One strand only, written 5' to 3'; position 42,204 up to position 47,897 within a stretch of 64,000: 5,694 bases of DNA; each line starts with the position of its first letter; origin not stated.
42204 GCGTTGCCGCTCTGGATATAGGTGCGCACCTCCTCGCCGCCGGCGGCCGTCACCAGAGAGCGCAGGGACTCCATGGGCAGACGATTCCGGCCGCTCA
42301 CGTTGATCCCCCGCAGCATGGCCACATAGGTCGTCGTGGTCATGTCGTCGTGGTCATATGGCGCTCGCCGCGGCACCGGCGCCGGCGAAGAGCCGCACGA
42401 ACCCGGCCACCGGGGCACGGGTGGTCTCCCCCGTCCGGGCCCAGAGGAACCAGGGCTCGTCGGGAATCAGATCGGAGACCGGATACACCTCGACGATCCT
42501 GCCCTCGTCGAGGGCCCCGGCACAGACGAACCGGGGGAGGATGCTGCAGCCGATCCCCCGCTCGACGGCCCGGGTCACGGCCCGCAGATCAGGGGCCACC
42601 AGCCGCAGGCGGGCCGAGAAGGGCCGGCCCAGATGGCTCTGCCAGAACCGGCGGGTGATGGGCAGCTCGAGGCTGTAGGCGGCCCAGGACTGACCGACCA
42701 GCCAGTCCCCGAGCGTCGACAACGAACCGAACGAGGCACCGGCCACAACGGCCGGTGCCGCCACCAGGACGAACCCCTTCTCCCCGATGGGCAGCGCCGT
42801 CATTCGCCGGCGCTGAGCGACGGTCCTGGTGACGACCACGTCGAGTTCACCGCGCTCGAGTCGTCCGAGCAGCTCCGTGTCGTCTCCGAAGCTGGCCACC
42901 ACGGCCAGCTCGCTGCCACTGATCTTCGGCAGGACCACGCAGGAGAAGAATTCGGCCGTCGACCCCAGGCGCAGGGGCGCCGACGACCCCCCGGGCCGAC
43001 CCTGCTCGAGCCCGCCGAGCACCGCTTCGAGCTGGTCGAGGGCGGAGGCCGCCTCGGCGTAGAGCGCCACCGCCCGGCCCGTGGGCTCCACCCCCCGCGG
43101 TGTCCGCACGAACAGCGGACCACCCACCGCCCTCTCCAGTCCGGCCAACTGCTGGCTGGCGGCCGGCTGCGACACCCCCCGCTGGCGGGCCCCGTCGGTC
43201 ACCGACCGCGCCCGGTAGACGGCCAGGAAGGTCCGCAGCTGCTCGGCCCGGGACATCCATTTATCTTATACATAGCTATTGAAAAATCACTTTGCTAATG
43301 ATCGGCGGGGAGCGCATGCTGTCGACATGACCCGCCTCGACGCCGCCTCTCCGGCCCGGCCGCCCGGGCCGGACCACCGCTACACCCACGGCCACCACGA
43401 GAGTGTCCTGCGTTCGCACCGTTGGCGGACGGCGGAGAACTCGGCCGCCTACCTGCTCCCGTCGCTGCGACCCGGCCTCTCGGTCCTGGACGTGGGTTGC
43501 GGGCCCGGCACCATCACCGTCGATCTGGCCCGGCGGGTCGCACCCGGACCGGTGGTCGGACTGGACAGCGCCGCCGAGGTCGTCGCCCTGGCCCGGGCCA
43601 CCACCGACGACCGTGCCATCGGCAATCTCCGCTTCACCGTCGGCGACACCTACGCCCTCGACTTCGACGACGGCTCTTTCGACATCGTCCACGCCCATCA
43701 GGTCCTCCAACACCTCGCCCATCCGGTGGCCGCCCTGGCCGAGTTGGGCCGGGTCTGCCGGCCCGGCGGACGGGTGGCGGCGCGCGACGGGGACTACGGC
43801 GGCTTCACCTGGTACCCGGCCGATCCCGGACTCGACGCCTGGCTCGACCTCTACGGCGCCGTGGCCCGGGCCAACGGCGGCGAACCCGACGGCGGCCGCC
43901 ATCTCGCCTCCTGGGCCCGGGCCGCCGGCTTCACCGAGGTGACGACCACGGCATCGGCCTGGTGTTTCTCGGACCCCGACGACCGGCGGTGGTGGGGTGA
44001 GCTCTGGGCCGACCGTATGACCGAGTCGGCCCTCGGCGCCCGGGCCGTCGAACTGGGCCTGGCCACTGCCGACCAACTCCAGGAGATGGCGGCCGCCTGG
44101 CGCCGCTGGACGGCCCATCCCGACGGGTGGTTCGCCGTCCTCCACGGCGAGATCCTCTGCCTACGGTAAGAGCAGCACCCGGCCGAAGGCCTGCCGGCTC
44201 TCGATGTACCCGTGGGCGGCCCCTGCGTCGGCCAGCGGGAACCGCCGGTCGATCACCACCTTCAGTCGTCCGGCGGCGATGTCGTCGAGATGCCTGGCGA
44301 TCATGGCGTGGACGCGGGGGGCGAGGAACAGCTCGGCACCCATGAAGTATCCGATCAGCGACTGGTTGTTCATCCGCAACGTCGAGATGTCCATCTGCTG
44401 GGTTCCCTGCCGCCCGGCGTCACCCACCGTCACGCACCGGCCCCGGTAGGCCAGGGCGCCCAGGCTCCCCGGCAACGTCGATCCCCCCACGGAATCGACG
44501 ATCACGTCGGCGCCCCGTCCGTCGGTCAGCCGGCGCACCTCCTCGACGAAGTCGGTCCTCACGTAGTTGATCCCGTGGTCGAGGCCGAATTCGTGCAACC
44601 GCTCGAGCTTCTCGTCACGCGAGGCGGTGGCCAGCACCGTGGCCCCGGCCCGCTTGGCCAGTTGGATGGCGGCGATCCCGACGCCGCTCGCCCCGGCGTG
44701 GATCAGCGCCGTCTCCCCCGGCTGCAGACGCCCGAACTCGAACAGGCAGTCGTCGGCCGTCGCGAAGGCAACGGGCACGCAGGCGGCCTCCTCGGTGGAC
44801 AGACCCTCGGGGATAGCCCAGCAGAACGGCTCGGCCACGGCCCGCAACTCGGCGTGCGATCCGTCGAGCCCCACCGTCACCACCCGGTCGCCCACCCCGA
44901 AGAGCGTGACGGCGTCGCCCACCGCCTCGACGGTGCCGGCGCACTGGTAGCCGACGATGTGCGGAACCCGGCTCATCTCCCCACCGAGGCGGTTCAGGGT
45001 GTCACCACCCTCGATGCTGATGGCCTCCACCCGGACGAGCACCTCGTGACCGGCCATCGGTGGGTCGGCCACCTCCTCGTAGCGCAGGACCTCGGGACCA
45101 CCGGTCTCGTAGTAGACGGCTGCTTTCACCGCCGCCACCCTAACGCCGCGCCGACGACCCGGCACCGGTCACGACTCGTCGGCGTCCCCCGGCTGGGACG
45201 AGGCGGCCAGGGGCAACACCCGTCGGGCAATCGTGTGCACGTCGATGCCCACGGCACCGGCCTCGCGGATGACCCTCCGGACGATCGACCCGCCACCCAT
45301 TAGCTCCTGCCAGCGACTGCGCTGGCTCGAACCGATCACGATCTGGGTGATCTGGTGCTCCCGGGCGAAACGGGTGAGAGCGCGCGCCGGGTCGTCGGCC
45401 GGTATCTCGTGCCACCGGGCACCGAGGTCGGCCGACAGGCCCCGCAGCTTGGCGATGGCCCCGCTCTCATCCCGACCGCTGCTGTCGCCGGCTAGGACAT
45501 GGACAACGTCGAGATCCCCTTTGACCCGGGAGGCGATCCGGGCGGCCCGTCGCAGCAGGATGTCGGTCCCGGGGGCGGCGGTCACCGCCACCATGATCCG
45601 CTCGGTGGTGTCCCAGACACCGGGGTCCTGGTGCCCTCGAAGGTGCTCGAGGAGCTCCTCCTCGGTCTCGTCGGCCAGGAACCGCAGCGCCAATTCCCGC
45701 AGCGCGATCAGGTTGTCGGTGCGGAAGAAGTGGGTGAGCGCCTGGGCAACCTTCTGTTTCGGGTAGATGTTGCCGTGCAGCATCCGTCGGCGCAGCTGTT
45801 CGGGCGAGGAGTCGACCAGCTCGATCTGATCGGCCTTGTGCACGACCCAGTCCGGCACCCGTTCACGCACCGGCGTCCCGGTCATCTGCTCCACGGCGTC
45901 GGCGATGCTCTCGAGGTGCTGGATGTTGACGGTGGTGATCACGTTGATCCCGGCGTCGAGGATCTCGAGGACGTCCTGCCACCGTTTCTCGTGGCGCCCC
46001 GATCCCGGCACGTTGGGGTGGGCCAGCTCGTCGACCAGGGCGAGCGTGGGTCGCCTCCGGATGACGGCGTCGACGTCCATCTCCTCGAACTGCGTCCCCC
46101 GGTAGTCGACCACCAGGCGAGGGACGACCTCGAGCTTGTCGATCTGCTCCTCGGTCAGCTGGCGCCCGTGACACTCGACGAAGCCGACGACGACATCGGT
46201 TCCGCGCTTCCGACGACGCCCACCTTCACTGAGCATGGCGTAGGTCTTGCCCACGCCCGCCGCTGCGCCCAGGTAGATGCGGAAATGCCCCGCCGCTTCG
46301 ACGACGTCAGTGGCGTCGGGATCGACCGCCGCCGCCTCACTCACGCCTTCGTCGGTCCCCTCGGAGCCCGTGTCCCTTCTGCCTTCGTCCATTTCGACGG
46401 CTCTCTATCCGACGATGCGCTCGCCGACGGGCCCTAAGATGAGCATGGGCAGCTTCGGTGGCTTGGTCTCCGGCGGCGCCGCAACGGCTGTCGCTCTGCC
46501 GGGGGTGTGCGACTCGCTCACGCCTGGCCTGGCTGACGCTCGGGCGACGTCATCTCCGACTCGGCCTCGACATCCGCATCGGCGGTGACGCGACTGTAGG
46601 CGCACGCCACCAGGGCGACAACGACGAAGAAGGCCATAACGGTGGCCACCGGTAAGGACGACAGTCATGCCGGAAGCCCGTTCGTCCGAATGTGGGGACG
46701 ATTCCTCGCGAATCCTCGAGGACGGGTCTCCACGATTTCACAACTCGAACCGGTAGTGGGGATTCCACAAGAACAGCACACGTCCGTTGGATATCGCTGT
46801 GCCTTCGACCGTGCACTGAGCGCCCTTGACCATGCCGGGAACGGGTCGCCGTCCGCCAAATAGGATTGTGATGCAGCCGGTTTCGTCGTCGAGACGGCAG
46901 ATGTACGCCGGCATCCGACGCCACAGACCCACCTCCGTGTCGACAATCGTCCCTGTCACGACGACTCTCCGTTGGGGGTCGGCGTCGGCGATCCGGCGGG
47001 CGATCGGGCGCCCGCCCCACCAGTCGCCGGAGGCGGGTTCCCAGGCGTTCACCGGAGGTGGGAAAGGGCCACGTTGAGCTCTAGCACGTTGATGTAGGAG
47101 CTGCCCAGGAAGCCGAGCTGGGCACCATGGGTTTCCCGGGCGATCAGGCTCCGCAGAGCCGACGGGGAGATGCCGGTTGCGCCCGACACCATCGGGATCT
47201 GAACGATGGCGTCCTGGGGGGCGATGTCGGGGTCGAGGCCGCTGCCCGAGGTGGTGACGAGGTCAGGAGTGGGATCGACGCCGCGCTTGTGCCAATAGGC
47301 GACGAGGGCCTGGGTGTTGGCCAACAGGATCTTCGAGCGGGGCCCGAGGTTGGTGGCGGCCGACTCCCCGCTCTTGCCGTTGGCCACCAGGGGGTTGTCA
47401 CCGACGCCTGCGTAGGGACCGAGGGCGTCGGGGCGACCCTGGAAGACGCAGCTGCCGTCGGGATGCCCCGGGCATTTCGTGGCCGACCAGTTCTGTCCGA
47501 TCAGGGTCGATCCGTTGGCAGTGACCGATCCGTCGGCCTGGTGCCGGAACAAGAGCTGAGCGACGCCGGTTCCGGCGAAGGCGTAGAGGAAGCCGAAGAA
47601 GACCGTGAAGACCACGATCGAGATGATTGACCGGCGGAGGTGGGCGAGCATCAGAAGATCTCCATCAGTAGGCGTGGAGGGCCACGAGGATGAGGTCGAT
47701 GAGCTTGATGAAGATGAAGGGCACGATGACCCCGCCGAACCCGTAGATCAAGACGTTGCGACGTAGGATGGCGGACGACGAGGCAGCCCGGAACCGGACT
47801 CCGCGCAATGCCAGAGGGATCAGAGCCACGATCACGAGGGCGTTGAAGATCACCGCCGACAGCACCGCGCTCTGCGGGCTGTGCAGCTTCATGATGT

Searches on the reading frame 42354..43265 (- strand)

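Call 66: search_protein_families(library=pfam, proteins=[window:42354-43265:-], max_evalue=0.0001)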
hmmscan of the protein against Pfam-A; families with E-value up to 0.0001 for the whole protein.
window:42354-43265:- (303 aa): 2 families
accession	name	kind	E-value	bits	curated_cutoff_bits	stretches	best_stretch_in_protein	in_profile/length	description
PF00126.33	HTH_1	-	4.3e-18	65.5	26.6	1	8-63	2-57/60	Bacterial regulatory helix-turn-helix protein, lysR family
PF03466.25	LysR_substrate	-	3.1e-17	63.1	28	1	120-294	35-205/209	LysR substrate binding domain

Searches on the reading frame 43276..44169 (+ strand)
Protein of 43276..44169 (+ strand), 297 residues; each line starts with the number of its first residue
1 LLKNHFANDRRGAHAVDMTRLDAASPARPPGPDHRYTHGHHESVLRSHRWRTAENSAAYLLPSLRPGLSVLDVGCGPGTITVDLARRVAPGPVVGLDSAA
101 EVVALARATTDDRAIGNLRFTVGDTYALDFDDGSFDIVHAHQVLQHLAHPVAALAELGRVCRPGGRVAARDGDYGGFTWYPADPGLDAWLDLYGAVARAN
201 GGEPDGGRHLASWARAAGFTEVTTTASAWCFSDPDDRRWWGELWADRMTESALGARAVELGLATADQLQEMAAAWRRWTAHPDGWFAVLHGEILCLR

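Call 66: search_protein_families(library=pfam, proteins=[window:43276-44169:+], max_evalue=0.0001)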
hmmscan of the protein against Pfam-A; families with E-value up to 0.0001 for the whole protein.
window:43276-44169:+ (297 aa): 10 families
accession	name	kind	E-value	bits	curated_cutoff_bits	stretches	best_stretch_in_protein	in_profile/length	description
PF13847.12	Methyltransf_31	-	2.9e-23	82.6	27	1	65-173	2-113/145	Methyltransferase domain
PF13649.12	Methyltransf_25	-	2.4e-22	79.9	27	1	70-165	1-97/97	Methyltransferase domain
PF08241.18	Methyltransf_11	-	2.7e-22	79.6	21.2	1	71-168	1-94/95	Methyltransferase domain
PF08242.18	Methyltransf_12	-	1.6e-16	61.3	30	1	71-167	1-98/98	Methyltransferase domain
PF13489.12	Methyltransf_23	-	3.9e-16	59.6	27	1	51-221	7-161/164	Methyltransferase domain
PF01209.24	Ubie_methyltran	-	1.1e-13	51.6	20.1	1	63-168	44-150/233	ubiE/COQ5 methyltransferase family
PF05175.20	MTS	-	9.4e-07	29.1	23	1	57-138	20-102/170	Methyltransferase small domain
PF01135.25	PCMT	-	1.6e-06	28.5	20.3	1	61-127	69-135/210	Protein-L-isoaspartate(D-aspartate) O-methyltransferase (PCMT)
PF07021.18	MetW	-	2.5e-05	24.4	21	1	60-162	7-103/193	Methionine biosynthesis protein MetW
PF02390.23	Methyltransf_4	-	6.1e-05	23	24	0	69-130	4-68/173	Putative methyltransferase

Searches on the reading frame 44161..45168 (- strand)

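Call 66: search_protein_families(library=pfam, proteins=[window:44161-45168:-], max_evalue=0.0001)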
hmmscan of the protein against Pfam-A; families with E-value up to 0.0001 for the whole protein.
window:44161-45168:- (335 aa): 3 families
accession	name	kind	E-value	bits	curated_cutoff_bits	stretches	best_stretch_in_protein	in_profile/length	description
PF00107.32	ADH_zinc_N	-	8.6e-31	107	31.8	1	162-278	1-116/129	Zinc-binding dehydrogenase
PF13602.12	ADH_zinc_N_2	-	2.1e-22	80.9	27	1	195-333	2-134/134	Zinc-binding dehydrogenase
PF08240.17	ADH_N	-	1.2e-12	48.4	23.5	1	41-120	3-103/104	Alcohol dehydrogenase GroES-like domain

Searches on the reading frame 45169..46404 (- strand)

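Call 66: search_protein_families(library=pfam, proteins=[window:45169-46404:-], max_evalue=0.0001)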
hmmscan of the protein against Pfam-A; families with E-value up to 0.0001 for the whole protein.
window:45169-46404:- (411 aa): 2 families
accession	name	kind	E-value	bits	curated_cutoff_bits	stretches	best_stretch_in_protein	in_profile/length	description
PF02702.23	KdpD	-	4.5e-92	307.7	26.1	1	38-246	2-209/210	Osmosensitive K+ channel His kinase sensor domain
PF00582.32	Usp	-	1.1e-10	42.7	24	1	268-382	3-133/141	Universal stress protein family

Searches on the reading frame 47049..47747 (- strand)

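Call 66: search_protein_families(library=pfam, proteins=[window:47049-47747:-], max_evalue=0.0001)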
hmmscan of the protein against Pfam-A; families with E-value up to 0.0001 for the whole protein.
window:47049-47747:- (232 aa): 1 family
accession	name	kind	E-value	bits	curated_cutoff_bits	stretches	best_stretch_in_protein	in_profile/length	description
PF02669.20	KdpC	-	2e-43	148.7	24.1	1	38-229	2-181/182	K+-transporting ATPase, c chain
